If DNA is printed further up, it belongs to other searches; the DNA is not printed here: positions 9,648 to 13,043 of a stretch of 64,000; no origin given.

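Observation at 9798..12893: Divergent phosphoenolpyruvate-carboxylase-like protein with altered catalytic signatures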

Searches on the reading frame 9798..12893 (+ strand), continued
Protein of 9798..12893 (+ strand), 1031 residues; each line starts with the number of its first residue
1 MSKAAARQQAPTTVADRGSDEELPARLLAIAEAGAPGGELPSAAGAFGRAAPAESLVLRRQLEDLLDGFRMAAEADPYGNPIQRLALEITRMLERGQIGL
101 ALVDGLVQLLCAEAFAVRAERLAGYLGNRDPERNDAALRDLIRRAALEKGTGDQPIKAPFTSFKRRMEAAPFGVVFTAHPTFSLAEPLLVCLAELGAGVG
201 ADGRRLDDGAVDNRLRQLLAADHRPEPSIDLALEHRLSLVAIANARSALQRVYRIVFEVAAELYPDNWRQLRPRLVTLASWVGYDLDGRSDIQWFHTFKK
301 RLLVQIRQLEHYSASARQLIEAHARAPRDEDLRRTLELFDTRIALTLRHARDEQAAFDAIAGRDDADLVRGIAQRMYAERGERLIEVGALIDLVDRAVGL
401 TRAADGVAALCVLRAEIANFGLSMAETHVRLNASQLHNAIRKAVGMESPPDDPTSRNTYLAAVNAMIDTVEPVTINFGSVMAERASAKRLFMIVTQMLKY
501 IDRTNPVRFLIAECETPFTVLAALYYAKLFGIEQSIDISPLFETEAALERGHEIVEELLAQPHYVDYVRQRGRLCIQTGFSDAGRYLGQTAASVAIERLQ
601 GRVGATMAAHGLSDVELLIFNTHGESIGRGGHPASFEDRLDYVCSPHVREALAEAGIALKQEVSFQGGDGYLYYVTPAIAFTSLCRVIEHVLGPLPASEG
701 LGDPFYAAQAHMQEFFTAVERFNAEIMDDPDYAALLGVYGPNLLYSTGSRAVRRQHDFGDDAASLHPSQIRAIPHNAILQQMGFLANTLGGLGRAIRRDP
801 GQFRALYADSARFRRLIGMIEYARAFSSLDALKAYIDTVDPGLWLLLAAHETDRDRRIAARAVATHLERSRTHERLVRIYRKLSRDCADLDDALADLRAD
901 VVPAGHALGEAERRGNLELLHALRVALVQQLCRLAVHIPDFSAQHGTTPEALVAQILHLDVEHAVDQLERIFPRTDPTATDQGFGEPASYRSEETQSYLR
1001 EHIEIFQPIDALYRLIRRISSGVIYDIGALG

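Call 29: predict_structure(alignment_id=A1)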
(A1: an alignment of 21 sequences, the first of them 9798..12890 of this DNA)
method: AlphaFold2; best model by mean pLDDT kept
length: 1031 residues; sequences in the alignment: 21
mean_pLDDT: 82.9   pTM: 0.87
mean pLDDT of the five models: 82.9, 81.8, 80.7, 79.9, 77.6
residues with pLDDT >= 90: 487; 70-90: 360; 50-70: 112; < 50: 72
segments of 3 or more residues with pLDDT < 50: 1-20, 36-38, 285-290, 748-765, 769-773, 907-912, 978-986
pLDDT, mean of each block of 10 residues (from residue 1): 27 32 87 64 68 87 95 89 96 92 92 91 90 96 92 88 95 83 78 93 91 91 75 85 95 97 96 93 52 69 89 96 92 97 89 78 59 58 73 96 94 93 86 81 86 87 91 69 65 68 75 88 91 89 86 95 94 93 82 92 95 95 75 83 91 94 83 93 95 86 83 86 86 80 64 35 47 63 87 92 90 88 88 95 94 93 92 92 93 79 54 77 96 92 80 90 89 63 51 69 91 92 77 38
secondary structure, 60 per line:
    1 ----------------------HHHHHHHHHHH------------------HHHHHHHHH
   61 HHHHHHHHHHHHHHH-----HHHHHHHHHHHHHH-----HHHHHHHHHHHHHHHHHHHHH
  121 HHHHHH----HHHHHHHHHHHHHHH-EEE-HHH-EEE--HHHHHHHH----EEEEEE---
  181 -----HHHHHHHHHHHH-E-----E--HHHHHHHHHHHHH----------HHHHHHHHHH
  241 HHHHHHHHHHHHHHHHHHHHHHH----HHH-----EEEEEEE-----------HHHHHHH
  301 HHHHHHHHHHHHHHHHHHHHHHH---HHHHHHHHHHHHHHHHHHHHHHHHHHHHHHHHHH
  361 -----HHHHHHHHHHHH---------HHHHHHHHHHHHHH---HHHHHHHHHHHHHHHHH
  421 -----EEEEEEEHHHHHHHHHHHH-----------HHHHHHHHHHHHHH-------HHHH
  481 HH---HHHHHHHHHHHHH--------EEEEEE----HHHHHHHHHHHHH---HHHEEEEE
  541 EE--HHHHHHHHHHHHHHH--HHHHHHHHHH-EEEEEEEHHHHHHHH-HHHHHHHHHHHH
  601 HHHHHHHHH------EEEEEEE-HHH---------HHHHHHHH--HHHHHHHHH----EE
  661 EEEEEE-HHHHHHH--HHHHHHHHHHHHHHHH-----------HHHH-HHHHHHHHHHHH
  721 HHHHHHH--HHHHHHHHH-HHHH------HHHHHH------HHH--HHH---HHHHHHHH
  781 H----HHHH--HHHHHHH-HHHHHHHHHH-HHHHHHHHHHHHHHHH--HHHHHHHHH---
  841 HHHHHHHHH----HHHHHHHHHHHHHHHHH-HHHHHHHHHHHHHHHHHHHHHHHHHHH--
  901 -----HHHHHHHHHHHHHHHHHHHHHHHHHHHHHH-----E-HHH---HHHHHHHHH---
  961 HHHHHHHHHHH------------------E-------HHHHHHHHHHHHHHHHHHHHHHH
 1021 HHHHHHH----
elements in order (helices of 4 or more, strands of 3 or more residues): H23-33 H52-75 H81-94 H100-126 H131-145 E147-149 E155-157 H160-167 E172-177 H186-197 H208-220 H231-263 E276-282 H294-323 H327-360 H366-377 H387-400 H404-420 E426-432 H433-444 H456-469 H477-482 H486-498 E507-512 H517-529 E536-542 H545-559 H562-571 E573-579 H580-587 H589-609 E616-622 H636-643 H646-654 E659-666 H668-674 H677-692 H704-707 H709-727 H730-738 H740-743 H750-755 H773-781 H786-789 H792-798 H800-809 H811-826 H829-837 H841-849 H854-870 H872-898 H906-935 H949-957 H961-971 H998-1027
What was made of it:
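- On Bacterial/plant-type PEPC: AF2 model with pLDDT 82.9 and pTM 0.87 (call 29).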

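Call 30: search_protein_representatives(protein=window:9798-12890:+)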
Query: 1031 residues. Proteins with E-value up to 0.001 (for the whole library): 1346; up to 1e-10: 697; up to 1e-30: 323. The best 150 are listed.
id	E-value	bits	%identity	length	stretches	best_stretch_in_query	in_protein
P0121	1.1e-289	980.1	50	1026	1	12-1031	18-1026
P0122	2.6e-287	972.2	50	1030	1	53-1031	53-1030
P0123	2.8e-284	962.2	52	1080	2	18-902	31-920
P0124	7.6e-284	960.8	47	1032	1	4-1029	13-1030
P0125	2.9e-282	955.6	50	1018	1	40-1031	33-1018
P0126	1.6e-271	920.0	50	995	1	39-1031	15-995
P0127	1.2e-261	887.3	46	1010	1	63-1031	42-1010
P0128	1.7e-259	880.2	46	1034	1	39-1029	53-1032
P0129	9.4e-259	877.7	46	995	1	56-1030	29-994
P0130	2.4e-257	873.1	47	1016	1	40-1031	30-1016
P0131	4.6e-256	868.8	47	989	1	39-1031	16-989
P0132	4.5e-255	865.6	49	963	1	60-1031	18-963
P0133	2.6e-252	856.4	47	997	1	36-1031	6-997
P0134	5.5e-250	848.7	45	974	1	53-1031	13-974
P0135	6.7e-243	825.3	52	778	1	250-1031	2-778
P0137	4.1e-241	819.3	46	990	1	49-1031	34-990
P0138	1.4e-239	814.2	43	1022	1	42-1031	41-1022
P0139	1.2e-236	804.5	45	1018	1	33-1031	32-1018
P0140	5.3e-236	802.4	45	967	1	59-1031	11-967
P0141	6.7e-233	792.2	46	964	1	61-1031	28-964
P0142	2.0e-231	787.3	40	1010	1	54-1031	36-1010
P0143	5.2e-229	779.3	43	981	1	59-1031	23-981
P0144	1.7e-227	774.3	45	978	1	58-1031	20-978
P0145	1.6e-226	771.1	46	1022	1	68-1031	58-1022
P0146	5.0e-217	739.6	43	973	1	37-1031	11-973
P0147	3.7e-216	736.8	43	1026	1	49-1027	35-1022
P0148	4.7e-216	736.4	39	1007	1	56-1031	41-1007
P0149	4.9e-212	723.1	43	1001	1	61-1031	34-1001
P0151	3.3e-207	707.1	39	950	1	64-1031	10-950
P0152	3.9e-207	706.9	40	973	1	74-1031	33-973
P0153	9.3e-207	705.6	41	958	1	62-1031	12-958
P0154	2.0e-204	697.9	42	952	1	61-1031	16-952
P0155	1.8e-199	681.5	40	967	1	60-1031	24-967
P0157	3.8e-198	677.1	42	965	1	59-1031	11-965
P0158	1.7e-196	671.7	39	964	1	65-1031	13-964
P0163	5.9e-190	650.0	39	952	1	68-1031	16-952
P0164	4.7e-188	643.7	41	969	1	74-1031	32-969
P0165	3.8e-186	637.4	37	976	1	61-1031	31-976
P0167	4.9e-185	633.8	42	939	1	75-1031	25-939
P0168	5.7e-185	633.5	42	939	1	54-1031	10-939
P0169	2.0e-184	631.7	40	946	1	70-1031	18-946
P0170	5.7e-182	623.6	40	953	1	64-1031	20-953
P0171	6.2e-181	620.2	49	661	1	379-1031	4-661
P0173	4.3e-178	610.8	39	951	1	61-1031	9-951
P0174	5.1e-178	610.5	40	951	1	58-1031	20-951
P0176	8.5e-177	606.5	37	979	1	75-1031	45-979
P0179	6.5e-175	600.3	40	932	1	55-1031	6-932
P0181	8.1e-173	593.3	40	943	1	89-1031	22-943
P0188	1.2e-165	569.5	38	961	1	42-1031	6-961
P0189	4.4e-165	567.7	39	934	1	90-1031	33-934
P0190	1.3e-164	566.2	36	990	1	65-1024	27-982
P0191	1.7e-160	552.5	38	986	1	77-1031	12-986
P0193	2.8e-159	548.5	38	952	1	59-1024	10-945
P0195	3.3e-158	544.9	37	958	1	65-1031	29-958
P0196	5.5e-158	544.2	38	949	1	72-1031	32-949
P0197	5.8e-158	544.1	38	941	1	65-1031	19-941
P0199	1.3e-156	539.7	36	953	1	73-1031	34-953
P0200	7.0e-156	537.3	36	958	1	56-1031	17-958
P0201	1.1e-154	533.3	37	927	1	111-1031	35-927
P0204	3.9e-151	521.5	38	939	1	69-1031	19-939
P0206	2.7e-150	518.7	36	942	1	58-1031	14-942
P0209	7.0e-149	514.1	34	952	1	64-1025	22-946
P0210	9.5e-148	510.3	36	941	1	68-1031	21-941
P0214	3.2e-146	505.3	44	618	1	410-1031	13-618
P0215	1.7e-145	502.9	38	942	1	73-1031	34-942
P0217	8.8e-143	493.9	42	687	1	389-1031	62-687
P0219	3.8e-142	491.8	34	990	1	76-1031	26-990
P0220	2.3e-141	489.2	37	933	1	66-1031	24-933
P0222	1.3e-138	480.1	35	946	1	64-1031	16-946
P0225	1.9e-135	469.6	44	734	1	464-1031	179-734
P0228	1.6e-132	460.0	34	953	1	64-1031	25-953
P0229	1.7e-132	459.8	33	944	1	62-1022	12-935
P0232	5.0e-127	441.7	35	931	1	74-1031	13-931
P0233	2.1e-125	436.4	53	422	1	603-1031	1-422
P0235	4.3e-124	432.0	44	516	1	506-1031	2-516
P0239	3.7e-120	419.0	50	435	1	596-1031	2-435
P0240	5.8e-117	408.4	44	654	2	657-1031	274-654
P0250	1.3e-103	364.3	29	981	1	111-1027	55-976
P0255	2.0e-99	350.4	30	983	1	109-1005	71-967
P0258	1.1e-96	341.3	48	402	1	619-1031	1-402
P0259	1.1e-94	334.7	37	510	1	516-1031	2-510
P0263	4.4e-92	326.1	30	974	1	104-1019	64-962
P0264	2.3e-90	320.4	45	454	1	580-1031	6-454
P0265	1.1e-89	318.1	51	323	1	713-1031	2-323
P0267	1.0e-87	311.6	46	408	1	607-1031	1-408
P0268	1.2e-87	311.4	30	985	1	58-1020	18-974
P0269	5.9e-87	309.1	52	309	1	727-1031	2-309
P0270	1.4e-84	301.3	36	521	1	498-1031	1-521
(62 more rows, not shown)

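Call 32: list_cluster_members(proteins=[P0142, P0151, P0165, P0190, P0209, P0229, P0250, P0255, P0263, P0268])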
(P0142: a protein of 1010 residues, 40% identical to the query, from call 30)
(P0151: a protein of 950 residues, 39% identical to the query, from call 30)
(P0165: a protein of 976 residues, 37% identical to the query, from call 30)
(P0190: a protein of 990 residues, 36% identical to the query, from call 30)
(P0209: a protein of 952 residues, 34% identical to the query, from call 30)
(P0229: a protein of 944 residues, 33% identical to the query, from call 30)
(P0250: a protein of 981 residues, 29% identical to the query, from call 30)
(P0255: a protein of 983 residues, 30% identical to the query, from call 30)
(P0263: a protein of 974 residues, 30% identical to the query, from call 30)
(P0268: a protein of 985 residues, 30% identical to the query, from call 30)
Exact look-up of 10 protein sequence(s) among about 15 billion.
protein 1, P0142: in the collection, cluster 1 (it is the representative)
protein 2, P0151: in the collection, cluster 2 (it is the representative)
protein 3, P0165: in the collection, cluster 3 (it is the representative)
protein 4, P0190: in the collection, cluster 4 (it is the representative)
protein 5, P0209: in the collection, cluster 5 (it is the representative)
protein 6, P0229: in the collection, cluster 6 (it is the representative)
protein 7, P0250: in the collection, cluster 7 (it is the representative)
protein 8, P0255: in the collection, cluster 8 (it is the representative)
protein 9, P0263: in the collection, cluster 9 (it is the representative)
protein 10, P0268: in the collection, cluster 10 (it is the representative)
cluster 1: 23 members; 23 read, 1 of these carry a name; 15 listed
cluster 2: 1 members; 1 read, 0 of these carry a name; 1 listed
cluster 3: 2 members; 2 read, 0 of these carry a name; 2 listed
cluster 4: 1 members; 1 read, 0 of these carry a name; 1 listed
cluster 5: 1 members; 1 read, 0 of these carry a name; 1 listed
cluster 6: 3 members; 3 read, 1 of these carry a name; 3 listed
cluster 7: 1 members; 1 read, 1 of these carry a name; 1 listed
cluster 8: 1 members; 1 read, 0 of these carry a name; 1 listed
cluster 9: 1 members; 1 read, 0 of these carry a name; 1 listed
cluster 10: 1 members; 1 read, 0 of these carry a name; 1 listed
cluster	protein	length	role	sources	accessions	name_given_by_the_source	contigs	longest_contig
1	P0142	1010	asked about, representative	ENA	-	-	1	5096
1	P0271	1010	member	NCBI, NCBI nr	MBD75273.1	MAG: hypothetical protein CMM96_07315 [Rickettsiales bacterium] | hypothetical protein [Rickettsiales bacterium]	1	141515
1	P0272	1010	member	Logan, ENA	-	-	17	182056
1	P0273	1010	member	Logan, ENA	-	-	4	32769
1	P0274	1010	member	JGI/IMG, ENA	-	-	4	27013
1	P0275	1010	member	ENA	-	-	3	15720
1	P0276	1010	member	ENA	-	-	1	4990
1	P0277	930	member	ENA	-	-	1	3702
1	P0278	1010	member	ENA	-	-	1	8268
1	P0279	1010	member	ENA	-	-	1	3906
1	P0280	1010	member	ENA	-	-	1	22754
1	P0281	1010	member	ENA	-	-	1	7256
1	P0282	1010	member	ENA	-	-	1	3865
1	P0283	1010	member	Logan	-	-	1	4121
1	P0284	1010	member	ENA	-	-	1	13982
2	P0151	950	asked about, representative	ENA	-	-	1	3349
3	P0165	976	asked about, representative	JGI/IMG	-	-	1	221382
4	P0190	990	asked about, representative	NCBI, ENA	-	-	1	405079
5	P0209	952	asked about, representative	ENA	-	-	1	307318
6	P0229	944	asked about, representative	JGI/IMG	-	-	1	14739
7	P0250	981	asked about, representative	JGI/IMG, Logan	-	phosphoenolpyruvate carboxylase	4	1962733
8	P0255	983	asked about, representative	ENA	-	-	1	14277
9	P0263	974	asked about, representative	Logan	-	-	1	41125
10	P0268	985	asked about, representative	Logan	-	-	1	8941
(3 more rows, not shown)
